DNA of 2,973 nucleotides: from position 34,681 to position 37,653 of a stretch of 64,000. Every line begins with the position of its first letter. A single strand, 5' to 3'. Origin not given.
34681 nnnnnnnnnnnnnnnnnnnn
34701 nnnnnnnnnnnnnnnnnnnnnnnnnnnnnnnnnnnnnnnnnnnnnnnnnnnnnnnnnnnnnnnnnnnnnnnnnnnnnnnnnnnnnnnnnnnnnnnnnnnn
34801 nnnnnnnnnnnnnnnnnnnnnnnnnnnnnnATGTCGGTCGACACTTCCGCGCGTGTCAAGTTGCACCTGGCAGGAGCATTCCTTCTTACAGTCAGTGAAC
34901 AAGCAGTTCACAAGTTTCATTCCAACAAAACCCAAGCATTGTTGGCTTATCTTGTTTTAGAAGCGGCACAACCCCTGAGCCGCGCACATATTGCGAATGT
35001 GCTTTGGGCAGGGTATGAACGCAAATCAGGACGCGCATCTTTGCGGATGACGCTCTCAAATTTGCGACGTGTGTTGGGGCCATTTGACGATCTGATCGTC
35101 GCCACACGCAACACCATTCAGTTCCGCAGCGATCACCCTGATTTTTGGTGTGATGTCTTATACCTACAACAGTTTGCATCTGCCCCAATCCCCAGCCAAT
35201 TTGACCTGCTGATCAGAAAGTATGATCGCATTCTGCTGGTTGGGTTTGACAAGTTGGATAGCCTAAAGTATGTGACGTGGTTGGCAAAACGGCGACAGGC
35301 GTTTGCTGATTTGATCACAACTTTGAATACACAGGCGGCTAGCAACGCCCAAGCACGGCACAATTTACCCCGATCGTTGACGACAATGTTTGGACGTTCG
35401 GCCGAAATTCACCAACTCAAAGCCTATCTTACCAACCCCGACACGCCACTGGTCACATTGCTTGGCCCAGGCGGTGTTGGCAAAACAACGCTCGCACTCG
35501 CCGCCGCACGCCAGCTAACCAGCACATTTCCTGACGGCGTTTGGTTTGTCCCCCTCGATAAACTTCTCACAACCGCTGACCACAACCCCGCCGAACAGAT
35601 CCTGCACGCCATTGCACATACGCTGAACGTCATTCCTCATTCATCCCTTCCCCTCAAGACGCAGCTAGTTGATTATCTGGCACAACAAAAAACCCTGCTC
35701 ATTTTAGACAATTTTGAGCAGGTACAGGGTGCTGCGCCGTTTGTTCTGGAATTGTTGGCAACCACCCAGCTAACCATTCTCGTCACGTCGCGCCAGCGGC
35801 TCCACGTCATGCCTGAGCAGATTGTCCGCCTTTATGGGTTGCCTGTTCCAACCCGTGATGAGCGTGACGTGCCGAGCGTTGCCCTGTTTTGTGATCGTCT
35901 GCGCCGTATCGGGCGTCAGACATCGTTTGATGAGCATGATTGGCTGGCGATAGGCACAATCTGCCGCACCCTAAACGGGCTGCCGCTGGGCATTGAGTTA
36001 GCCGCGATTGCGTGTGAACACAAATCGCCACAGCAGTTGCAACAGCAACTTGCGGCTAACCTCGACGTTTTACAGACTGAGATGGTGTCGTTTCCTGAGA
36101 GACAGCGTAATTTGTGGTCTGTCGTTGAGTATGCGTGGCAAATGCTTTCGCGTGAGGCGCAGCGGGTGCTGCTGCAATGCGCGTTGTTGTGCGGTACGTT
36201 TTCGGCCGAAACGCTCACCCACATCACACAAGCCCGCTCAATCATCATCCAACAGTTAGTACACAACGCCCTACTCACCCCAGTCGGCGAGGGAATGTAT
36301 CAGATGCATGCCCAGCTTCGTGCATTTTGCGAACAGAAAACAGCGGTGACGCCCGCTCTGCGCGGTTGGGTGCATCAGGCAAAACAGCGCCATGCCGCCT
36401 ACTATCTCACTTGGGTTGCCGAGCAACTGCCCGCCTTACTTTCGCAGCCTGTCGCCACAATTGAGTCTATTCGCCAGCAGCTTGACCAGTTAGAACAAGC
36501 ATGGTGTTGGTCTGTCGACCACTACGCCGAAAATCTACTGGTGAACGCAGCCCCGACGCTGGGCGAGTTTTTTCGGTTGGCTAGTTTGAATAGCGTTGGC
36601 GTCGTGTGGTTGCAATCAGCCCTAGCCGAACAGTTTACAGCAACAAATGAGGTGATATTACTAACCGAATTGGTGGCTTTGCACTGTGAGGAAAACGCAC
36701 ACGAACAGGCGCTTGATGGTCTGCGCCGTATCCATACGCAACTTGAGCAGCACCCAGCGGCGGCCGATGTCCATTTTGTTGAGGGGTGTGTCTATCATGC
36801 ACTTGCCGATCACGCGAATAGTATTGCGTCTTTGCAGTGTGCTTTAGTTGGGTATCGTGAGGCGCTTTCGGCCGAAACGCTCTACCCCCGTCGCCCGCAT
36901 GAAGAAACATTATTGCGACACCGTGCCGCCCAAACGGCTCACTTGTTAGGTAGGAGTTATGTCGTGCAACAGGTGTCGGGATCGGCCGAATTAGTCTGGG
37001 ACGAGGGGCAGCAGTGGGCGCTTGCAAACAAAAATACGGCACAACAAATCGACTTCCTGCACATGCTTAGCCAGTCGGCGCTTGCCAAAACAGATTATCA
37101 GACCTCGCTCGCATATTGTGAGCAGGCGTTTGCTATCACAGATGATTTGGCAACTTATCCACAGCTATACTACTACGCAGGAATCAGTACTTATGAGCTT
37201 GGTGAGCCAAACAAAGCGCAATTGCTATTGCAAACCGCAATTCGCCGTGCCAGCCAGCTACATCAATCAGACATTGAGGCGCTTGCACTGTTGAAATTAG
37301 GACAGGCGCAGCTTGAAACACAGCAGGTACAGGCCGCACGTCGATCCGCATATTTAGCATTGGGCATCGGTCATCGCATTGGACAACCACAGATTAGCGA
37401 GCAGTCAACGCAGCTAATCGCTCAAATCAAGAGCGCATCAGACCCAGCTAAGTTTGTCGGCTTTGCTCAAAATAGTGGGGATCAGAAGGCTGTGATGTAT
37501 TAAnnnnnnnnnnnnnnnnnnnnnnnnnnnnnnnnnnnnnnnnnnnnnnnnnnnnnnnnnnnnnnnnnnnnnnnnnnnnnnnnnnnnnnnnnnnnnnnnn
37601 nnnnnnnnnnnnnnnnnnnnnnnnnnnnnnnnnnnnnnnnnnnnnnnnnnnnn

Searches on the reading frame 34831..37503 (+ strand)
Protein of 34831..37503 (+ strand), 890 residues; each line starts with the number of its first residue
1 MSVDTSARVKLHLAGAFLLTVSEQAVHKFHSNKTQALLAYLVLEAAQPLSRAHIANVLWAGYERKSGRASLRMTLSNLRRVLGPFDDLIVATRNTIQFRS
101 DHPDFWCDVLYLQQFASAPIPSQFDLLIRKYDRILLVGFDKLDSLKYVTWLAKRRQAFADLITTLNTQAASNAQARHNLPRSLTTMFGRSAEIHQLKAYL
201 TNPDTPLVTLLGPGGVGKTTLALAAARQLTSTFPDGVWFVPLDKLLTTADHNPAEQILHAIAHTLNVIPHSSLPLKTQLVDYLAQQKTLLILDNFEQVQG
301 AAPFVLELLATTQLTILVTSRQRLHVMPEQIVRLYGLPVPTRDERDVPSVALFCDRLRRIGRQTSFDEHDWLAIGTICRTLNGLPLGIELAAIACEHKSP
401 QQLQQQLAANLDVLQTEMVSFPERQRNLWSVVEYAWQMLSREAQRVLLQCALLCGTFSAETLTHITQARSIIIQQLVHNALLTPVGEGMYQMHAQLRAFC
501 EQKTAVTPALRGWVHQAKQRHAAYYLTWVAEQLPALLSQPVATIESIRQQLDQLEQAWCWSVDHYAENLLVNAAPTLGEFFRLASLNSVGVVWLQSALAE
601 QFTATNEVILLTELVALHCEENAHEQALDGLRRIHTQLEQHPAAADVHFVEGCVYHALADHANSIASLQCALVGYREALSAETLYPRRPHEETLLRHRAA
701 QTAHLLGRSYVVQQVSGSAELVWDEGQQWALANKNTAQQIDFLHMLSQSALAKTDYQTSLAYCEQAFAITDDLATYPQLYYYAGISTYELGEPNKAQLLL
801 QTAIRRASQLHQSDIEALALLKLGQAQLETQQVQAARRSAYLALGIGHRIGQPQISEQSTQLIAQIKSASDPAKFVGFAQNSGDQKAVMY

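Call 42: search_protein_families(library=pfam, proteins=[window:34831-37503:+], max_evalue=0.001)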
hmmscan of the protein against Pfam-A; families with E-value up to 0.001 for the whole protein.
window:34831-37503:+ (890 aa): 6 families
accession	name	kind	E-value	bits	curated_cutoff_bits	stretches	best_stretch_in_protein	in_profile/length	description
PF00931.28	NB-ARC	-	2.8e-09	37.1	23.5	1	192-323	4-138/248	NB-ARC domain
PF13191.12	AAA_16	-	1.7e-08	35.5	32.6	1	187-312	3-158/167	AAA ATPase domain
PF13401.12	AAA_22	-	1.2e-07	32.5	27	1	207-310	7-105/130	AAA domain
PF13173.12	AAA_14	-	4.6e-06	27.1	27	1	206-327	3-104/129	AAA domain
PF00486.34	Trans_reg_C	-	5.2e-05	23.7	26.2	1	32-92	8-70/77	Transcriptional regulatory protein, C terminal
PF05729.18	NACHT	-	0.00011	22.5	26.7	0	208-322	3-130/167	NACHT domain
